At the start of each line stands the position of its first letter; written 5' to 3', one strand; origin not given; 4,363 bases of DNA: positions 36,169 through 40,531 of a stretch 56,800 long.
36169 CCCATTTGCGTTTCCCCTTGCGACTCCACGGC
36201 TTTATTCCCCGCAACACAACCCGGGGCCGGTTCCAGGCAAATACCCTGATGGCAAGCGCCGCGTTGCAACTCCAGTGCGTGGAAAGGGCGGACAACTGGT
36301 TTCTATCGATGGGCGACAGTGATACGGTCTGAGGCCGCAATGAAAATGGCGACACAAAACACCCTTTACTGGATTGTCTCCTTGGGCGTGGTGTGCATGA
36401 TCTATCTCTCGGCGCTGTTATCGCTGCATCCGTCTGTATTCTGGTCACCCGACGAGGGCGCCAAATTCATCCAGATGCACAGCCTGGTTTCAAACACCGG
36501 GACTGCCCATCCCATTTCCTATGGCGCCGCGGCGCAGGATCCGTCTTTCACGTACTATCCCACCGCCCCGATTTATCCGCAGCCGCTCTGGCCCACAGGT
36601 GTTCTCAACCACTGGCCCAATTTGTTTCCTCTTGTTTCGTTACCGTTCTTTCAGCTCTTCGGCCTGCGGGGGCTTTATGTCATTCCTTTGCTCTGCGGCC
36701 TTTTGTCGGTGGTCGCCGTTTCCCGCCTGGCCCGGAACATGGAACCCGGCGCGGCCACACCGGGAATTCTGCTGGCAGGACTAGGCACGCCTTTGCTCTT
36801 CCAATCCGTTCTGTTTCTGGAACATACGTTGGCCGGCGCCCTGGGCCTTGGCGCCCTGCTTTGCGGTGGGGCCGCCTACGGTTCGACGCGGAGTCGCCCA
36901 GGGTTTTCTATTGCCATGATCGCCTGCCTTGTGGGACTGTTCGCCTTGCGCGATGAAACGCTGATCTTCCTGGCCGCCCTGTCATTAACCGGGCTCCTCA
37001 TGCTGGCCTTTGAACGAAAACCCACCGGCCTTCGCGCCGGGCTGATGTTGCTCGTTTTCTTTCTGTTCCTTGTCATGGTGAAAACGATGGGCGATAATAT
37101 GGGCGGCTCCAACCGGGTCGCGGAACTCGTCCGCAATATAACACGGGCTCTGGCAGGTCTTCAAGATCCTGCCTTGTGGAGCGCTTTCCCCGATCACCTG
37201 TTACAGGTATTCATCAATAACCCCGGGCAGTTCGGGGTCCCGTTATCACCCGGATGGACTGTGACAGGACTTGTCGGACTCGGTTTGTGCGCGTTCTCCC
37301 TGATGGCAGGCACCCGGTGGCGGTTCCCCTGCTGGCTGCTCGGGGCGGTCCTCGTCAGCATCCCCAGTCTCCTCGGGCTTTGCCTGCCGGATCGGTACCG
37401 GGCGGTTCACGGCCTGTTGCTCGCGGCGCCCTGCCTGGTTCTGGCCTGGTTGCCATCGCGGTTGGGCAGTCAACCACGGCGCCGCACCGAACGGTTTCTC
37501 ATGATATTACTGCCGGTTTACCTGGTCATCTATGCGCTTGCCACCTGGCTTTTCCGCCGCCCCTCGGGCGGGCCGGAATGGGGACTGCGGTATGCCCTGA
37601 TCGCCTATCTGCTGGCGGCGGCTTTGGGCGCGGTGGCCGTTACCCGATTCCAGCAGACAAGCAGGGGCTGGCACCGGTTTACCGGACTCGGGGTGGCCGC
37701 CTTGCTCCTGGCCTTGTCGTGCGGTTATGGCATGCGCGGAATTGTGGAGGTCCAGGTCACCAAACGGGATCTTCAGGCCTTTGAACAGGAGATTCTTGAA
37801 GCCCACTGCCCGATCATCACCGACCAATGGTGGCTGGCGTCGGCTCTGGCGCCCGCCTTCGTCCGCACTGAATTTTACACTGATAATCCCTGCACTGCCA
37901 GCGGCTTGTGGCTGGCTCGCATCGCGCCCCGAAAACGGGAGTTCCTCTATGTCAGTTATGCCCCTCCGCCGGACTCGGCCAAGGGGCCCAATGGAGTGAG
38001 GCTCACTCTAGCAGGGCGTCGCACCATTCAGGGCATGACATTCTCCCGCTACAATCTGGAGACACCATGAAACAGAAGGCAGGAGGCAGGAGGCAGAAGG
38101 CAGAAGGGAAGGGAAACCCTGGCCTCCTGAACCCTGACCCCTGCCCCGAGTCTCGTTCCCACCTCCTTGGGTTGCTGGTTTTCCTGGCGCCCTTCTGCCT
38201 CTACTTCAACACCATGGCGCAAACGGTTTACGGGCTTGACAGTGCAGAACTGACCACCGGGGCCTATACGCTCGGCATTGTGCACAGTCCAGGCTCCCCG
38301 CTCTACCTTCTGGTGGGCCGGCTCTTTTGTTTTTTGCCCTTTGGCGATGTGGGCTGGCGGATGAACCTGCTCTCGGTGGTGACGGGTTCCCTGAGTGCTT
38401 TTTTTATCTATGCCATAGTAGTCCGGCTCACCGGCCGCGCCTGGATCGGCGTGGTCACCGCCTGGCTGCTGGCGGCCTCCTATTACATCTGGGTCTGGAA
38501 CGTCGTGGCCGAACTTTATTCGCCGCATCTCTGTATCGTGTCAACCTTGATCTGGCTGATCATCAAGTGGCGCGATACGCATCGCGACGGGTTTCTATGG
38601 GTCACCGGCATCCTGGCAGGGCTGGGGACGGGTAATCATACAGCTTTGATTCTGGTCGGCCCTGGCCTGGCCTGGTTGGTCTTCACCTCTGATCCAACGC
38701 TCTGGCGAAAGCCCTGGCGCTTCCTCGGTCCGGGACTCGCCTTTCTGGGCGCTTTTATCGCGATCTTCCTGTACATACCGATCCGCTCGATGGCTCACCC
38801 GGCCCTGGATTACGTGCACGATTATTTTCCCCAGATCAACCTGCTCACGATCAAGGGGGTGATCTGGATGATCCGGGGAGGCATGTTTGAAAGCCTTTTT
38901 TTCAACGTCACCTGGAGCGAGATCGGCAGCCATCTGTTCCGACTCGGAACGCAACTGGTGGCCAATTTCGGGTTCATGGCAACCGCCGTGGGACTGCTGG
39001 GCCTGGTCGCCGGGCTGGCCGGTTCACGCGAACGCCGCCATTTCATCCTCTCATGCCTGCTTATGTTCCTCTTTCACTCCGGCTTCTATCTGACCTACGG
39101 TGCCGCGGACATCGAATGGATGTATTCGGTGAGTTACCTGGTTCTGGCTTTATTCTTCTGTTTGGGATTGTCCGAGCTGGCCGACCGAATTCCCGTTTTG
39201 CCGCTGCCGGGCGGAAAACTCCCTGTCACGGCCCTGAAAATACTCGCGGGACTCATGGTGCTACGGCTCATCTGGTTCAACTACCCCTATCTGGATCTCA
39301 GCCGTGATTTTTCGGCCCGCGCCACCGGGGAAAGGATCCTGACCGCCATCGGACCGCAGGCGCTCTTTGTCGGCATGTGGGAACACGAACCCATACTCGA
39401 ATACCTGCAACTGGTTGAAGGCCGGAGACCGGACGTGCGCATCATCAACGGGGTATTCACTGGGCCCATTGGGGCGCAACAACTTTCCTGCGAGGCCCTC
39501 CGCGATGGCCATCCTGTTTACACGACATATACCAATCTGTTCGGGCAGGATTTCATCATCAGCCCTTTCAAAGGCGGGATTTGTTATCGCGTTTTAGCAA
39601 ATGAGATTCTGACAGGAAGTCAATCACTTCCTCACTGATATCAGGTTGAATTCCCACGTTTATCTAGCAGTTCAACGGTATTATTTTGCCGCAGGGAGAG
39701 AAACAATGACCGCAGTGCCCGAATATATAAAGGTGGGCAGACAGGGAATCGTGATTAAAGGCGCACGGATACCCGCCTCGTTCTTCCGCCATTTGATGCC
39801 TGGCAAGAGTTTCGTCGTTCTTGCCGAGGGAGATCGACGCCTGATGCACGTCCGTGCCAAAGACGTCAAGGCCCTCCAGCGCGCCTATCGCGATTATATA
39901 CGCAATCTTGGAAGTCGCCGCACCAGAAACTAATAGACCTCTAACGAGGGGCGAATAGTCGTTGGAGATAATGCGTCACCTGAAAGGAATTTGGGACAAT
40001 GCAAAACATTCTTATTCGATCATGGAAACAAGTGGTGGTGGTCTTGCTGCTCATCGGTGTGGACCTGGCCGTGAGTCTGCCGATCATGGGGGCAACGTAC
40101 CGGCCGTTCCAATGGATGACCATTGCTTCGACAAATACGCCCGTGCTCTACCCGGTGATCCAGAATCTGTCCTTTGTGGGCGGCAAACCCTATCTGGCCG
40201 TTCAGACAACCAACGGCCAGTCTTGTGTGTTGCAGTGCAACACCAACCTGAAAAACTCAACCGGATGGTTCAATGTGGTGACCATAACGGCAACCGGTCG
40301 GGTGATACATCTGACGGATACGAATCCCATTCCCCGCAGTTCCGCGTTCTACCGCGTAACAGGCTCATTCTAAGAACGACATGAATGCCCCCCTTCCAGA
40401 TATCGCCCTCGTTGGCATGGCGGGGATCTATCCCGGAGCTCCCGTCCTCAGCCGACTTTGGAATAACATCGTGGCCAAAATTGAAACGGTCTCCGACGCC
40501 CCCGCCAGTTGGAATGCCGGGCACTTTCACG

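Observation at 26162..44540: Non-canonical 'secondary lipid' megasynthase operon with no recognisable chain-release enzyme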

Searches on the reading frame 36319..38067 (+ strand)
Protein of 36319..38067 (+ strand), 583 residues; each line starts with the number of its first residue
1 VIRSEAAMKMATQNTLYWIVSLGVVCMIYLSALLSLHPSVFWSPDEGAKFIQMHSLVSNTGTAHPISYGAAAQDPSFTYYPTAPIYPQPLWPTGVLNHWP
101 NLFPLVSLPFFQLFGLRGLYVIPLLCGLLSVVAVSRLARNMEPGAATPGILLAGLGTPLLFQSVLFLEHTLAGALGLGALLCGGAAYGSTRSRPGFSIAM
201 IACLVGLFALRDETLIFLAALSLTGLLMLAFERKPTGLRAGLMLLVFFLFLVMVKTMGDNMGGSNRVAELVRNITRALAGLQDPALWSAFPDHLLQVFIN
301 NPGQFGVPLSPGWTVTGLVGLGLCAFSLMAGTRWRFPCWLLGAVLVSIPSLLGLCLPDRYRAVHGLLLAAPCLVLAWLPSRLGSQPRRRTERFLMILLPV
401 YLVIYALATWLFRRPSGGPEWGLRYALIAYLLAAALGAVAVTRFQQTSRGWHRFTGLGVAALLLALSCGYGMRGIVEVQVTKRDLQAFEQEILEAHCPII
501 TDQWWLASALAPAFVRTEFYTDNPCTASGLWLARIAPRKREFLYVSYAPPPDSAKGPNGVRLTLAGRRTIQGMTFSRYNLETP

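Call 3: search_protein_families(library=pfam, proteins=[window:36319-38067:+], max_evalue=0.01)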
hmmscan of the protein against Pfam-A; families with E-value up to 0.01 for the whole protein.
window:36319-38067:+ (583 aa): 0 families

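Call 5: search_protein_families(library=ncbifam, proteins=[window:36319-38067:+], max_evalue=0.01)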
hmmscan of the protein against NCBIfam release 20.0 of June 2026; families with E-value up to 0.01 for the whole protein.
window:36319-38067:+ (583 aa): 1 family
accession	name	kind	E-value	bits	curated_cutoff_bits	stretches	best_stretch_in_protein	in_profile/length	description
NF047440.1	LA3751_2_3_fam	subfamily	8.2e-38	130.4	200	2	19-251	4-238/460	LA_3751/LA_3752 family putative glycosyltransferase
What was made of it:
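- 36340..38070 (+): Polytopic membrane protein, putative GT-C #1, part of the accessory block. NCBIfam LA_3751/LA_3752 family, E 8e-38, below cut-off (call 5).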

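Call 46: search_protein_families(library=pfam, proteins=[window:36319-38067:+], max_evalue=10)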
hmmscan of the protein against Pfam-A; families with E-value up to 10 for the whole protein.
window:36319-38067:+ (583 aa): 2 families
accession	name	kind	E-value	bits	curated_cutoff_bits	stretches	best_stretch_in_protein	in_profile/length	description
PF05449.16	Phage_holin_3_7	-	0.03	14.8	25.4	1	406-466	10-67/80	Putative 3TM holin, Phage_holin_3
PF25737.1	Herpes_US8A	-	0.059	14.1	27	1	153-188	83-117/124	Herpesvirus US8.5 protein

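Call 64: search_solved_structures(query=window:36319-38067:+, max_evalue=1)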
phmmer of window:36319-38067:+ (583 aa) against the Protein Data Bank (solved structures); distinct sequences matched with E-value up to 1: 0.
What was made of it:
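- On GT-C glycosyltransferase (LA_3751/LA_3752 family): There is no Pfam or PDB hit (calls 5, 46, 64).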

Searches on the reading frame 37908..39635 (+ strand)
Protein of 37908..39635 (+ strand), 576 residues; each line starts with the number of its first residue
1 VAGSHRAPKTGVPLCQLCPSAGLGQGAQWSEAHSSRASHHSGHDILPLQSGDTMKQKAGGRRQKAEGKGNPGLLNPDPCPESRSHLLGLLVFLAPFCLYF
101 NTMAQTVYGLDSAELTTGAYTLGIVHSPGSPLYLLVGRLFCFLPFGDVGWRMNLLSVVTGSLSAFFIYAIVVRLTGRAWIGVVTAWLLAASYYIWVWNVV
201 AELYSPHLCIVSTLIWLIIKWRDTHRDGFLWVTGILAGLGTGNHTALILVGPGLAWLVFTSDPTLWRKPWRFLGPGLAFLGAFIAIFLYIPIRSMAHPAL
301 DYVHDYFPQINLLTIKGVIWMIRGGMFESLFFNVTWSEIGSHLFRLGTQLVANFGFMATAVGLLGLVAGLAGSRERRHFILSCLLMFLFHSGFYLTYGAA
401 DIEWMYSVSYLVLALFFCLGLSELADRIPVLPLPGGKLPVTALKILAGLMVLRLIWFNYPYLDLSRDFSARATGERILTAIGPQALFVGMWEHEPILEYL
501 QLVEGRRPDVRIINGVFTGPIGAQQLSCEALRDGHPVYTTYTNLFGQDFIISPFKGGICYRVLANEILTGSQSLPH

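Call 3: search_protein_families(library=pfam, proteins=[window:37908-39635:+], max_evalue=0.01)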
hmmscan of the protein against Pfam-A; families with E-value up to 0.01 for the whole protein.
window:37908-39635:+ (576 aa): 2 families
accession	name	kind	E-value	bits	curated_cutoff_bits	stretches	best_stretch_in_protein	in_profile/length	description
PF11028.14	TMEM260-like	-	6.8e-29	101.3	24.2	1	111-262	1-174/179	Protein O-mannosyl-transferase TMEM260-like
PF13231.12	PMT_2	-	4.9e-10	40.3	26.1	1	135-280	8-152/160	Dolichyl-phosphate-mannose-protein mannosyltransferase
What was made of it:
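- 38067..39638 (+): GT-C #2, TMEM260/PMT-like, part of the accessory block. PF11028, 101 bits, and PF13231 (call 3).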

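Call 5: search_protein_families(library=ncbifam, proteins=[window:37908-39635:+], max_evalue=0.01)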
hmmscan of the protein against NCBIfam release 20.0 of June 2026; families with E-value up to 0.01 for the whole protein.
window:37908-39635:+ (576 aa): 0 families

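Call 63: search_solved_structures(query=window:38067-39635:+, max_evalue=1)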
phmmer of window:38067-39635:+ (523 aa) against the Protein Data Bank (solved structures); distinct sequences matched with E-value up to 1: 1.
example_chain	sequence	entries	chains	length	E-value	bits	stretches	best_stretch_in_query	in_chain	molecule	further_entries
9rql_A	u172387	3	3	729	1.2e-21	80.4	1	35-461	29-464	Protein O-mannosyl-transferase TMEM260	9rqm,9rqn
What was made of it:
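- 38067..39638 (+): PDB 9rql TMEM260, E 1e-21 (call 63).
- On GT-C glycosyltransferase, TMEM260/PMT-like: PF11028 at 101.3 bits against 24.2, PF13231 at 40.3 against 26.1, and PDB 9rql at E 1e-21 (calls 3, 63).
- Checked: GT-C #2 38067-39638, TMEM260-like and PMT_2, and it matches PDB 9rql at E 1e-21 (call 63).
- TMEM260 is a protein O-mannosyltransferase (call 63).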

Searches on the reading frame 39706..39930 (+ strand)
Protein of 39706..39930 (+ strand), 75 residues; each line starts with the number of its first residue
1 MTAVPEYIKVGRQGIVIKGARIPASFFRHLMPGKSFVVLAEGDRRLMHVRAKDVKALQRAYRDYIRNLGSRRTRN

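Call 46: search_protein_families(library=pfam, proteins=[window:39706-39930:+], max_evalue=10)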
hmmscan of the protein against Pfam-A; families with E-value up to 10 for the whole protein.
seq(75 aa): 2 families
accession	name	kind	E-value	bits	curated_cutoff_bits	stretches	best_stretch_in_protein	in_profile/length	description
PF19352.4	TetR_C_38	-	0.04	14.4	23.9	1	40-71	45-76/135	Tetracyclin repressor-like, C-terminal domain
PF01037.27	AsnC_trans_reg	-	0.086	13.2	25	1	46-68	37-59/73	Lrp/AsnC ligand binding domain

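Call 60: find_homologous_proteins(query=window:39706-39930:+, max_evalue=0.01)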
Query window:39706-39930:+ (75 aa): 55 proteins with E <= 0.01 among 55 candidates.
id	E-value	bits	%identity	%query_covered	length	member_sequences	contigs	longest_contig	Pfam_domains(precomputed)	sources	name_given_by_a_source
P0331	1.6e-41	157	100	100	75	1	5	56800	-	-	-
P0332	1.5e-24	103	69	96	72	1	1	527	-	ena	-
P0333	1.7e-24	103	72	95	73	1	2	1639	-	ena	-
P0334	2.6e-24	102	72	96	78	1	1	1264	-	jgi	jgi:hypothetical protein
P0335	3.3e-24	102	69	95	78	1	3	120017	-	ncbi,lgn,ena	ncbi:MAG: hypothetical protein WCS52_10195 [bacterium]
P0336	5.3e-24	101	65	100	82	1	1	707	-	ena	-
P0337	1.7e-23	100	66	99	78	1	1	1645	-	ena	-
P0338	2.7e-23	99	67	100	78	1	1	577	-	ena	-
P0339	1.0e-22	97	67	93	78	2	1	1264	-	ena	-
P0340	2.4e-22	96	72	85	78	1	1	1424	-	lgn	-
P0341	2.5e-22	96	72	85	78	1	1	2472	-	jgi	jgi:hypothetical protein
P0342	2.6e-22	96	68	91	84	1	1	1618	-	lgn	-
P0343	3.2e-22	96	65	95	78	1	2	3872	-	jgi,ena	jgi:hypothetical protein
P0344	4.8e-22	95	65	95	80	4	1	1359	-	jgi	jgi:hypothetical protein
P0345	1.1e-21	94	71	87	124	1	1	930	-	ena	-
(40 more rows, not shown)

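Call 69: predict_structure(alignment_id=A2)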
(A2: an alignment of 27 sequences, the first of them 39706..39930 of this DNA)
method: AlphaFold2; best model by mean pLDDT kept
length: 75 residues; sequences in the alignment: 27
mean_pLDDT: 71.5   pTM: 0.54
mean pLDDT of the five models: 71.5, 71.3, 70.4, 67.7, 63.0
residues with pLDDT >= 90: 0; 70-90: 47; 50-70: 20; < 50: 8
segments of 3 or more residues with pLDDT < 50: 31-33, 73-75
pLDDT, mean of each block of 10 residues (from residue 1): 66 80 76 59 69 82 78 49
secondary structure, 60 per line:
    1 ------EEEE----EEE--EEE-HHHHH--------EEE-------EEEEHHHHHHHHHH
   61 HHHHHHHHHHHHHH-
elements in order: E7-10 E15-17 E20-22 H24-28 E37-39 E47-50 H51-74

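Call 73: fold_search(model_id=the predicted structure, library=pdb)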
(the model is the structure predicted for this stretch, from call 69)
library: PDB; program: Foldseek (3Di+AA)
matches with E <= 10: 19; with E <= 0.001: 0
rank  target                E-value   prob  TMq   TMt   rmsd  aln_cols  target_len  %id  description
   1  5k1y_A                3.9e+00  0.06  0.29  0.27   5.8        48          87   21  P2(1) Structure of pNOB8 AspA-DNA complex (released 2016-06-15)
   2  4rs8_B                5.1e+00  0.06  0.24  0.22   4.2        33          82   21  Apo structure of novel pNOB8 plasmid centromere binding protein (released 2015-09-16)
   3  4omy_A                5.5e+00  0.04  0.33  0.28   6.7        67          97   18  Crystal Structure of SeMet NolR from Sinorhizobium fredii in complex with oligo AT DNA (released 2014-04-16)
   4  7nvv_2                6.3e+00  0.07  0.28  0.09   4.8        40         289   20  XPB-containing part of TFIIH in a post-translocated state (with ADP-BeF3) (released 2021-05-05)
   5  8bvw_3                7.2e+00  0.07  0.33  0.08   5.1        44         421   18  RNA polymerase II pre-initiation complex with the distal +1 nucleosome (PIC-Nuc18W) (released 2023-05-03)
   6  8egr_G                7.2e+00  0.03  0.25  0.06  14.8        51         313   18  Upper tail structure of Staphylococcus phage Andhra (released 2022-12-14)
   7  2gv9_B                7.7e+00  0.06  0.29  0.03  11.7        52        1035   27  Crystal structure of the Herpes Simplex virus type 1 DNA polymerase (released 2006-05-16)
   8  3lfk_C                7.7e+00  0.04  0.33  0.26   9.0        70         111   17  A reported archaeal mechanosensitive channel is a structural homolog of MarR-like transcriptional regulators (released 2010-04-14)
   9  5k5q_A                8.2e+00  0.04  0.23  0.20   4.5        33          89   24  Structure of AspA-DNA complex: novel centromere bindng protein-centromere complex (released 2016-06-01)
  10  5xxu_K                8.2e+00  0.04  0.35  0.30   6.1        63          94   17  Small subunit of Toxoplasma gondii ribosome (released 2017-08-30)
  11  2e1c_MODEL_1_A        8.2e+00  0.01  0.19  0.13   6.3        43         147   26  Structure of Putative HTH-type transcriptional regulator PH1519/DNA Complex (released 2007-12-04)
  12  8ebt_D                9.3e+00  0.06  0.33  0.07   5.2        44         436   18  XPA repositioning Core7 of TFIIH relative to XPC-DNA lesion (Cy5) (released 2023-04-19)
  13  9pcp_D                9.3e+00  0.05  0.31  0.07   5.3        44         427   18  NER dual incision complex - NoG (released 2026-04-01)
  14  2cyy                  9.3e+00  0.01  0.17  0.11   5.3        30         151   23  Crystal structure of PH1519 from Pyrococcus horikosii OT3 (released 2006-09-19)
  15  8ebu_D                1.0e+01  0.06  0.31  0.06   3.5        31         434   19  XPC release from Core7-XPA-DNA (Cy5) (released 2023-04-19)
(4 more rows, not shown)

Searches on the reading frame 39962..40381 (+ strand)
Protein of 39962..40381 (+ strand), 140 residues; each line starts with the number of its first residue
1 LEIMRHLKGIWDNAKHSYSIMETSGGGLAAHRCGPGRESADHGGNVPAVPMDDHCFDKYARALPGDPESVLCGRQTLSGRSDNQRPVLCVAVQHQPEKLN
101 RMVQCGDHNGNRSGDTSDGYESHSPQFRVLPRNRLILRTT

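Call 3: search_protein_families(library=pfam, proteins=[window:39962-40381:+], max_evalue=0.01)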
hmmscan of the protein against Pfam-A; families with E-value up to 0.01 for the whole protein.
window:39962-40381:+ (140 aa): 0 families

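Call 5: search_protein_families(library=ncbifam, proteins=[window:39962-40381:+], max_evalue=0.01)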
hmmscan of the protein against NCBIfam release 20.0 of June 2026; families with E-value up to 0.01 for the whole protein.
window:39962-40381:+ (140 aa): 0 families

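Call 46: search_protein_families(library=pfam, proteins=[window:39999-40370:+], max_evalue=10)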
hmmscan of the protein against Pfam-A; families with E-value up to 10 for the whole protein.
window:39999-40370:+ (124 aa): 0 families
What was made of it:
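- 39999..40373 (+): 124-aa protein with an N-terminal hydrophobic anchor or signal. It is present only where the GT-C pair is present. No Pfam hit (call 46).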
